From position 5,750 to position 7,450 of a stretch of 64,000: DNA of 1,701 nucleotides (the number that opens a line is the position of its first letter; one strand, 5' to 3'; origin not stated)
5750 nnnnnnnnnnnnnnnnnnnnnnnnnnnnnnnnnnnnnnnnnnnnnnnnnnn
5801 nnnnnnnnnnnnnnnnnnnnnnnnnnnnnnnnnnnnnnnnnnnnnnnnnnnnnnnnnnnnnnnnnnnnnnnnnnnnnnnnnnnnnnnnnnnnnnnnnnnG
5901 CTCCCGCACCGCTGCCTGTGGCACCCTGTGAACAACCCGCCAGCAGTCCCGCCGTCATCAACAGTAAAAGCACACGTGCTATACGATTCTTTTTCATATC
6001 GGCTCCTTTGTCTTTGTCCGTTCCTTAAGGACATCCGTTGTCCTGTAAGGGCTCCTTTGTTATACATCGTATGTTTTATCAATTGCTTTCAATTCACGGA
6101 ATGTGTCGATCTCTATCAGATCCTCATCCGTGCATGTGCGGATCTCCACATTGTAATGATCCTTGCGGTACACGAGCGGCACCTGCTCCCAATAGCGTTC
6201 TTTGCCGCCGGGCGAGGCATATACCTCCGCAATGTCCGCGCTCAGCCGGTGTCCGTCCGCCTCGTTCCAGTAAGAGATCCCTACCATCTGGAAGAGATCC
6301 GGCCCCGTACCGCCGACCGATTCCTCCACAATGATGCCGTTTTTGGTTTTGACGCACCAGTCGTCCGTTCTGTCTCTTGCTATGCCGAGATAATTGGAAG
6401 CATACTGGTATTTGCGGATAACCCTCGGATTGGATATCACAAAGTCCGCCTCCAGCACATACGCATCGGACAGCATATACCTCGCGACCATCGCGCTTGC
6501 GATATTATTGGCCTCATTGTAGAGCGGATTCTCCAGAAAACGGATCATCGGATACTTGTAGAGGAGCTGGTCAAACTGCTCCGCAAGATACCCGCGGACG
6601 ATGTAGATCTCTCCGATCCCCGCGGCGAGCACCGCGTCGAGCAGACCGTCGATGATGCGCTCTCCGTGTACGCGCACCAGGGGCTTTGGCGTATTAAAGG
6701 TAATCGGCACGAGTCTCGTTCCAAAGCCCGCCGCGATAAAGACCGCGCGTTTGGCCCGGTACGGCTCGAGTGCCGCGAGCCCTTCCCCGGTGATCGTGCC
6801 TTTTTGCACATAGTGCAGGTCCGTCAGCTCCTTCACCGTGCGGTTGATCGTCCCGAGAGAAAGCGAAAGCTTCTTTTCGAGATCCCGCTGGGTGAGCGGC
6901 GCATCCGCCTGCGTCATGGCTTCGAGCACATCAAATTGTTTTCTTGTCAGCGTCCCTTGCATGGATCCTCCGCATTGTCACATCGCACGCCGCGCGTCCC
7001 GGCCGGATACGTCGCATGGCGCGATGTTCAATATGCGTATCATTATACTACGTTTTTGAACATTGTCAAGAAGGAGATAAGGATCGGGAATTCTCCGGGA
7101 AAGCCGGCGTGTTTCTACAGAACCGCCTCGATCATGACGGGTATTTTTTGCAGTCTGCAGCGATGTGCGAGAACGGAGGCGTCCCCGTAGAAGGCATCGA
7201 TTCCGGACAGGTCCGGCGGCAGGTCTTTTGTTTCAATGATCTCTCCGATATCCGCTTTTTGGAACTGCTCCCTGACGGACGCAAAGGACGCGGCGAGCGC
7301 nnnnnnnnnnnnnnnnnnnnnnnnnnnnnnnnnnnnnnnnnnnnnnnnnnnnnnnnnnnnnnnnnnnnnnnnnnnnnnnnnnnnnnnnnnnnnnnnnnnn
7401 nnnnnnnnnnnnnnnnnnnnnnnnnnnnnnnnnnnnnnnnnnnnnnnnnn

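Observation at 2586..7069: Self-regulated salvage operon: wHTH-cytidylyltransferase plus ABC importer with a visible operator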

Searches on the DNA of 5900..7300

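Call 37: search_rna_families(source=window, start=5900, end=7300, threshold=evalue, max_evalue=1)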
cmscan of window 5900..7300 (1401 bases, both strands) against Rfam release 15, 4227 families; matches with E-value up to 1: 0.
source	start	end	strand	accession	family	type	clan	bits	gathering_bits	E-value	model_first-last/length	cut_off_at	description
